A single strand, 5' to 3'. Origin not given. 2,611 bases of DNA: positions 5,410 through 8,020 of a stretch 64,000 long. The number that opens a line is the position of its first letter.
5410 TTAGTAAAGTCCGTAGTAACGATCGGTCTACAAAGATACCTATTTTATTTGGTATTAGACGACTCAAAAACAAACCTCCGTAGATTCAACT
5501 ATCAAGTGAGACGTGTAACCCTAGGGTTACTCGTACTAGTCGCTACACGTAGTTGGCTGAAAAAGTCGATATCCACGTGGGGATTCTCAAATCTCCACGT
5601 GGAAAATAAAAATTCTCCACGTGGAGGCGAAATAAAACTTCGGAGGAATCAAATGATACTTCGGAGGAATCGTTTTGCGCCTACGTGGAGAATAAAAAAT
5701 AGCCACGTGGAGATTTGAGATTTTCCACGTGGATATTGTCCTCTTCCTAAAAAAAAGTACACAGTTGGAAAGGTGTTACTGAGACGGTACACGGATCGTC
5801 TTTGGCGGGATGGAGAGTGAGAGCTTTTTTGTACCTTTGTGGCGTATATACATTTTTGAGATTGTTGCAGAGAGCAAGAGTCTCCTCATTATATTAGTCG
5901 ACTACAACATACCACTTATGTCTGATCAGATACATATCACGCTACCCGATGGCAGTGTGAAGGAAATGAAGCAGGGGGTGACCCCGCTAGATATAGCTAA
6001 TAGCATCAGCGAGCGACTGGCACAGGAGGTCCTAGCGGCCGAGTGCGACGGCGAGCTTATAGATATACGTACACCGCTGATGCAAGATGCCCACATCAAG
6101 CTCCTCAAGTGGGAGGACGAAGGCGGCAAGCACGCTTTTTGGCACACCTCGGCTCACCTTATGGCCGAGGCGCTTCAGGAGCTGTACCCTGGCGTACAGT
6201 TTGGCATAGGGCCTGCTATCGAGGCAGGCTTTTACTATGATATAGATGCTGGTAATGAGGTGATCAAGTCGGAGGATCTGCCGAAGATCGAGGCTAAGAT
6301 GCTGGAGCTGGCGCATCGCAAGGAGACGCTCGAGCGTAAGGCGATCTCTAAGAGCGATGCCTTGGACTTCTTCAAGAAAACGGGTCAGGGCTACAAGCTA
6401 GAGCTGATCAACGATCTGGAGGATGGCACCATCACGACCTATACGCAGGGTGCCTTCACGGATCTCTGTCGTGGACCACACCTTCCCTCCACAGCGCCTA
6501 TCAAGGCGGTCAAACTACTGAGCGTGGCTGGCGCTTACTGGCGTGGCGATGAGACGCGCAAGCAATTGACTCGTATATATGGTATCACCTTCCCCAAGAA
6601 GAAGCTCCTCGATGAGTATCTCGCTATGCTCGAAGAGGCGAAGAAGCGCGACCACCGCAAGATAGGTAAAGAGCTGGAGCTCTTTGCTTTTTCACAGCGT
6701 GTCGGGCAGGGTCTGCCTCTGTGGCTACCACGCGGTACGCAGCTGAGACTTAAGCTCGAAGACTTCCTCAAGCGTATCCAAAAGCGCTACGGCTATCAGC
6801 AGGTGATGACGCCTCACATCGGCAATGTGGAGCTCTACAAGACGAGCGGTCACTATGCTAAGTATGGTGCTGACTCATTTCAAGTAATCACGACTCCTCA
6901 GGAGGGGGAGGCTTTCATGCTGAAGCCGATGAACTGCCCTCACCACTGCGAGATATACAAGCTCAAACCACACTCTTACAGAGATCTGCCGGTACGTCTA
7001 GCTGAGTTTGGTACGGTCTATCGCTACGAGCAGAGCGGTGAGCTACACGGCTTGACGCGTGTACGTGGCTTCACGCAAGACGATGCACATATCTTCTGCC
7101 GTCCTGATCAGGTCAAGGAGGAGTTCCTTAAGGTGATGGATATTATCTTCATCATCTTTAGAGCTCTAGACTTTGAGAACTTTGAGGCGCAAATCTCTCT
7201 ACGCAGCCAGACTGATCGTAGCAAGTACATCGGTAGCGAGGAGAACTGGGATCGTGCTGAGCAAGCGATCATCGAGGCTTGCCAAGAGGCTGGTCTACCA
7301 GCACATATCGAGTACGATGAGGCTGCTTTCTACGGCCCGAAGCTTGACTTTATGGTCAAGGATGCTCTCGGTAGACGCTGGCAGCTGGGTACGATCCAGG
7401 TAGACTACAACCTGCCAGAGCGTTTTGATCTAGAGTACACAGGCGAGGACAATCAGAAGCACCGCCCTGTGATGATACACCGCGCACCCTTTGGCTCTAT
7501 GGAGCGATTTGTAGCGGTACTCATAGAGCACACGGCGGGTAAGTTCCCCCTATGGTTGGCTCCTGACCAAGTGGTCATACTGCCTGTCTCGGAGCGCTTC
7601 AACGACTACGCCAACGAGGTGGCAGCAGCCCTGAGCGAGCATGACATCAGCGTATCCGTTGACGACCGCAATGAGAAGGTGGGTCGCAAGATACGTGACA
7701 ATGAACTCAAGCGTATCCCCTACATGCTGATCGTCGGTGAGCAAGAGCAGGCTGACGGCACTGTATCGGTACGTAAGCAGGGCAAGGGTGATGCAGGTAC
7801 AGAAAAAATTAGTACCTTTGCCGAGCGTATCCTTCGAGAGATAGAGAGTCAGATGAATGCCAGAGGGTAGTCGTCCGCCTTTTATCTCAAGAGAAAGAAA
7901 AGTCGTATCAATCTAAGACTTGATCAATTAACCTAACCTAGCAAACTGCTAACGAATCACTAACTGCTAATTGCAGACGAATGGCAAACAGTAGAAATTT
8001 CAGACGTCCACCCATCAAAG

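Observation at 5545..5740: Four copies of a ~170-bp composite palindromic element made of phased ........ boxes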

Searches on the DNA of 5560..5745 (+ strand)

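Call 80: search_dna_similar(query=window:5560-5745:+, collection=plasmids, mode=distant, max_rows=8)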
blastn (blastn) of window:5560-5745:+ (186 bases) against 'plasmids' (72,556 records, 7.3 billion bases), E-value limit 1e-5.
No match.

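Call 81: search_dna_similar(query=window:5560-5745:+, collection=phages, mode=distant, max_rows=8)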
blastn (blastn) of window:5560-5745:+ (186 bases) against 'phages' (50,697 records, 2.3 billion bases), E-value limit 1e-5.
No match.
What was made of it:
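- Tried and rejected: Copies in annotated plasmids or phages: none (calls 80, 81).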

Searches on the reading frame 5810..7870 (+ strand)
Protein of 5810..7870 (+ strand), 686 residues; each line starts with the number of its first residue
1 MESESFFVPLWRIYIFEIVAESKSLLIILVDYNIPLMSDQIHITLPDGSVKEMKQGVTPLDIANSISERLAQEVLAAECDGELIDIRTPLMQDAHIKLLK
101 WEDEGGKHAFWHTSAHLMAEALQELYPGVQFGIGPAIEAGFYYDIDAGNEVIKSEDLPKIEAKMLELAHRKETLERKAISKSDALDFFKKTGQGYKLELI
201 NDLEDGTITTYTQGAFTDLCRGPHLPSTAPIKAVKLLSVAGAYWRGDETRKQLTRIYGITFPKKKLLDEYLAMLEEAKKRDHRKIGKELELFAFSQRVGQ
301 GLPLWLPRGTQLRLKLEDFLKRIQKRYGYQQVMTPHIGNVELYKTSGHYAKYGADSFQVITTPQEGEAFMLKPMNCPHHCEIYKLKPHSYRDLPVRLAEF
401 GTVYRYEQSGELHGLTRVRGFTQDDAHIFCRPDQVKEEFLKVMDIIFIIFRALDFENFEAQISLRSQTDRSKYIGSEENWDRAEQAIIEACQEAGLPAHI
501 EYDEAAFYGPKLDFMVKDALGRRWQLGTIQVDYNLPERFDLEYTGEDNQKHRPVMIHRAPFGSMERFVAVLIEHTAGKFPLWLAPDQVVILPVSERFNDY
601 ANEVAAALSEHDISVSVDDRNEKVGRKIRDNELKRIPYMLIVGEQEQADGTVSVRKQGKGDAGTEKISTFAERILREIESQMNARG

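Call 21: find_encoding_contigs(protein=window:5810-7870:+, flank=10000, max_places=6)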
Protein window:5810-7870:+ (686 aa): 11 contigs read that carry it; 3 places shown.
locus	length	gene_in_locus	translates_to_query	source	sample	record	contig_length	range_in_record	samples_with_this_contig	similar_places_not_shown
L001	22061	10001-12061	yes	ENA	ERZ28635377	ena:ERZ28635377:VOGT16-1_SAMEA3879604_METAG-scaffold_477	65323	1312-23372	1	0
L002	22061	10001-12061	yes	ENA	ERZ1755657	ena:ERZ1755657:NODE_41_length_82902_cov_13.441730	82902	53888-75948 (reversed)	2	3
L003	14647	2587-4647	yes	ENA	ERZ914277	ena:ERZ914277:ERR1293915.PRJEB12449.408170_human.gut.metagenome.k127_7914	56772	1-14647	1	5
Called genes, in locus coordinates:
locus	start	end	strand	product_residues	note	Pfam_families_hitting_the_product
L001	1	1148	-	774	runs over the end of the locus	PF13620:CarboxypepD_reg, PF13715:CarbopepD_reg_2, PF14905:OMP_b-brl_3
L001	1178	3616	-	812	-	PF13620:CarboxypepD_reg, PF13715:CarbopepD_reg_2, PF14905:OMP_b-brl_3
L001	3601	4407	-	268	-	PF12730:ABC2_membrane_4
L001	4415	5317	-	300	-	PF00005:ABC_tran, PF13304:AAA_21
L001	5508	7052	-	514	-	PF13306:LRR_5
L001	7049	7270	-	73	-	-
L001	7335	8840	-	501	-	PF13306:LRR_5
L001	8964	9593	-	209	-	PF00440:TetR_N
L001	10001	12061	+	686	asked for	PF02824:TGS, PF07973:tRNA_SAD, PF00587:tRNA-synt_2b, PF03129:HGTP_anticodon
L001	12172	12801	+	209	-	PF05198:IF3_N, PF00707:IF3_C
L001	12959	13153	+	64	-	PF01632:Ribosomal_L35p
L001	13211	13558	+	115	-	PF00453:Ribosomal_L20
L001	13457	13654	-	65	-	-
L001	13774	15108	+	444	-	PF00206:Lyase_1, PF08328:ASL_C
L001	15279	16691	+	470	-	PF01479:S4, PF00849:PseudoU_synth_2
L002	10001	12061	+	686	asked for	PF02824:TGS, PF07973:tRNA_SAD, PF00587:tRNA-synt_2b, PF03129:HGTP_anticodon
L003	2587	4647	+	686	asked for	PF02824:TGS, PF07973:tRNA_SAD, PF00587:tRNA-synt_2b, PF03129:HGTP_anticodon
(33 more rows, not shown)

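Call 73: find_homologous_proteins(query=window:5810-7870:+, max_evalue=1e-100)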
Query window:5810-7870:+ (686 aa): 8000 proteins with E <= 1e-100 among 8000 candidates; the best 120 are listed.
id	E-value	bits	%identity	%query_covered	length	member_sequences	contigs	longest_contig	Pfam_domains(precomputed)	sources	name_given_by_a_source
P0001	0.0e+0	1576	100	100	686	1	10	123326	PF03129.26,PF02824.28,PF00587.31,PF07973.20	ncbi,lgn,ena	-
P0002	0.0e+0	1574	100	100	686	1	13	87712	PF03129.26,PF02824.28,PF00587.31,PF07973.20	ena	-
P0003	0.0e+0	1572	100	100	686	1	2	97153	PF03129.26,PF02824.28,PF00587.31,PF07973.20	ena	-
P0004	0.0e+0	1570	100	100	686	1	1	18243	PF03129.26,PF02824.28,PF00587.31,PF07973.20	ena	-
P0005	0.0e+0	1559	99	100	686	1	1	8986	PF03129.26,PF02824.28,PF00587.31,PF07973.20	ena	-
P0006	0.0e+0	1556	99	100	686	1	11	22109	PF03129.26,PF02824.28,PF00587.31,PF07973.20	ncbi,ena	-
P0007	0.0e+0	1556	99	100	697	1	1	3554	PF03129.26,PF02824.28,PF00587.31,PF07973.20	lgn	-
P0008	0.0e+0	1556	99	100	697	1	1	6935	PF03129.26,PF02824.28,PF00587.31,PF07973.20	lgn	-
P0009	0.0e+0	1556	99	100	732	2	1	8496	PF03129.26,PF02824.28,PF00587.31,PF07973.20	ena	-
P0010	0.0e+0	1555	99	100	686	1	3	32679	PF03129.26,PF02824.28,PF00587.31,PF07973.20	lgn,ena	-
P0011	0.0e+0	1555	99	100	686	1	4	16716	PF03129.26,PF02824.28,PF00587.31,PF07973.20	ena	-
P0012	0.0e+0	1555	99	100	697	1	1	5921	PF03129.26,PF02824.28,PF00587.31,PF07973.20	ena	-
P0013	0.0e+0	1555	99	100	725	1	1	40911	PF03129.26,PF02824.28,PF00587.31,PF07973.20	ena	-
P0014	0.0e+0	1554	99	100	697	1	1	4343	PF03129.26,PF02824.28,PF00587.31,PF07973.20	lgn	-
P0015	0.0e+0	1554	99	100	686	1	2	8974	PF03129.26,PF02824.28,PF00587.31,PF07973.20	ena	-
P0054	0.0e+0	1319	86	95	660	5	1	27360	PF03129.26,PF02824.28,PF00587.31,PF07973.20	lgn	-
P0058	0.0e+0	1225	82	94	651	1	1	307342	PF03129.26,PF02824.28,PF00587.31,PF07973.20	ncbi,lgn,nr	ncbi:MAG: threonine--tRNA ligase [Porphyromonas sp.]|nr:threonine--tRNA ligase [Porphyromonas sp.]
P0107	0.0e+0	1202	80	94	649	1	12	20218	PF03129.26,PF02824.28,PF00587.31,PF07973.20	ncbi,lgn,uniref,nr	ncbi:threonine--tRNA ligase [Porphyromonas circumdentaria]|uniref:Threonine--tRNA ligase n=1 Tax=Por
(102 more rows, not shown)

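Call 74: find_encoding_contigs(protein=P0054, flank=10000, max_places=2)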
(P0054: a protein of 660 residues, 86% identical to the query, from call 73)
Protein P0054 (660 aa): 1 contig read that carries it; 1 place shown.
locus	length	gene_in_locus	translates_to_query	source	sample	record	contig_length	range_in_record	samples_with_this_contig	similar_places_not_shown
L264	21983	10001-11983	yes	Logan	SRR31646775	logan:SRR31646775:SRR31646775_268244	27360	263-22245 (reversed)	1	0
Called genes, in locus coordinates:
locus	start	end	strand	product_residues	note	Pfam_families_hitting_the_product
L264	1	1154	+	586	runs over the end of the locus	PF00933:Glyco_hydro_3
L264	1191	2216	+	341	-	PF00155:Aminotran_1_2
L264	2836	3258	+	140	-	PF04246:RseC_MucC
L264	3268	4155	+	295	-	PF12838:Fer4_7 (weak), PF14697:Fer4_21 (weak), PF00037:Fer4, PF12797:Fer4_2 (weak), PF12837:Fer4_6 (weak), PF13534:Fer4_17 (weak), PF12838:Fer4_7, PF13187:Fer4_9, +6 more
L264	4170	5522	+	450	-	PF13375:RnfC_N, PF01512:Complex1_51K, PF10531:SLBB, PF13534:Fer4_17 (faint), PF12838:Fer4_7 (weak), PF13183:Fer4_8, PF13187:Fer4_9, PF13237:Fer4_10, +3 more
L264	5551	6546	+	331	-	PF03116:NQR2_RnfD_RnfE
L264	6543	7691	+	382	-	PF04205:FMN_bind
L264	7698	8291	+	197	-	PF02508:Rnf-Nqr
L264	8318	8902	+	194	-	PF02508:Rnf-Nqr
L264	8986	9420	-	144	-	-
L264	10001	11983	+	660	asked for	PF02824:TGS, PF07973:tRNA_SAD, PF00587:tRNA-synt_2b, PF03129:HGTP_anticodon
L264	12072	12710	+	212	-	PF05198:IF3_N, PF00707:IF3_C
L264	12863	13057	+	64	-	PF01632:Ribosomal_L35p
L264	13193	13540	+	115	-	PF00453:Ribosomal_L20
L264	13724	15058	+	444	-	PF00206:Lyase_1, PF08328:ASL_C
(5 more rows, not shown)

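Call 75: find_encoding_contigs(protein=P0058, flank=10000, max_places=2)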
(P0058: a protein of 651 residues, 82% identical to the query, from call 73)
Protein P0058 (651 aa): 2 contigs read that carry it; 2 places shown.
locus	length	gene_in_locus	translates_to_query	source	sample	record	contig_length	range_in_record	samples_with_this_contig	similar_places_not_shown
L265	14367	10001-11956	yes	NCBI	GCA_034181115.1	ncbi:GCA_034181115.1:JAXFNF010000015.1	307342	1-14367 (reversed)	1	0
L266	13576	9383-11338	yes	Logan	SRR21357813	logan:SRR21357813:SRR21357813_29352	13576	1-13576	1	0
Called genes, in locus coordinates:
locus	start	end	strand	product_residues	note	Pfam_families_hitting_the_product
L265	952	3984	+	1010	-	PF00933:Glyco_hydro_3, PF00144:Beta-lactamase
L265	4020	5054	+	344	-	PF00155:Aminotran_1_2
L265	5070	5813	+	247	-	PF00535:Glycos_transf_2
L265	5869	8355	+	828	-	PF17764:PriA_3primeBD, PF18319:Zn_ribbon_PriA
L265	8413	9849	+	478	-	PF11276:DUF3078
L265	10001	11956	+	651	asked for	PF02824:TGS, PF07973:tRNA_SAD, PF00587:tRNA-synt_2b, PF03129:HGTP_anticodon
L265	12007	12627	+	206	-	PF05198:IF3_N, PF00707:IF3_C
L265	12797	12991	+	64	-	PF01632:Ribosomal_L35p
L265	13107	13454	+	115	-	PF00453:Ribosomal_L20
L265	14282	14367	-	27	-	?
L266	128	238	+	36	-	-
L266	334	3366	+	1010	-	PF00933:Glyco_hydro_3, PF00144:Beta-lactamase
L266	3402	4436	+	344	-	PF00155:Aminotran_1_2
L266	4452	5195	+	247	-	PF00535:Glycos_transf_2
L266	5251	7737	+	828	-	PF17764:PriA_3primeBD, PF18319:Zn_ribbon_PriA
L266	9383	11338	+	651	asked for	PF02824:TGS, PF07973:tRNA_SAD, PF00587:tRNA-synt_2b, PF03129:HGTP_anticodon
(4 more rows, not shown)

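Call 76: find_encoding_contigs(protein=P0107, flank=10000, max_places=2)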
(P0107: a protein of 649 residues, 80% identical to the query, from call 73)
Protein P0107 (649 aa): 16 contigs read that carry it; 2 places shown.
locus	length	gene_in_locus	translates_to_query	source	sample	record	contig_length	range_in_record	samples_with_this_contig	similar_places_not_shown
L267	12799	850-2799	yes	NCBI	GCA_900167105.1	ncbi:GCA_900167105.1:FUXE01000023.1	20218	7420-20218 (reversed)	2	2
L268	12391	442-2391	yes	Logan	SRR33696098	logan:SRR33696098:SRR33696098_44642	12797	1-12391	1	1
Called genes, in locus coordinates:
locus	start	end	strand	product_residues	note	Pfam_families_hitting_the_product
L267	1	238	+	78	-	PF00872:Transposase_mut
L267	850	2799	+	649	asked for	PF02824:TGS, PF07973:tRNA_SAD, PF00587:tRNA-synt_2b, PF03129:HGTP_anticodon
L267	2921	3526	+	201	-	PF05198:IF3_N, PF00707:IF3_C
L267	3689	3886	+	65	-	PF01632:Ribosomal_L35p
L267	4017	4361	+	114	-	PF00453:Ribosomal_L20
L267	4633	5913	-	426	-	PF00464:SHMT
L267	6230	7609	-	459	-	PF01212:Beta_elim_lyase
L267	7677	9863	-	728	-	PF00403:HMA, PF08282:Hydrolase_3 (faint), PF00122:E1-E2_ATPase, PF00702:Hydrolase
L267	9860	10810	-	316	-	PF02558:ApbA, PF08546:ApbA_C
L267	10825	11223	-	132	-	PF00392:GntR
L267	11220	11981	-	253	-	-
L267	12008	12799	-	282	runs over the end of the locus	PF00005:ABC_tran, PF02463:SMC_N (faint), PF13304:AAA_21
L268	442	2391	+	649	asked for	PF02824:TGS, PF07973:tRNA_SAD, PF00587:tRNA-synt_2b, PF03129:HGTP_anticodon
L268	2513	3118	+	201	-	PF05198:IF3_N, PF00707:IF3_C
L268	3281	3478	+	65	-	PF01632:Ribosomal_L35p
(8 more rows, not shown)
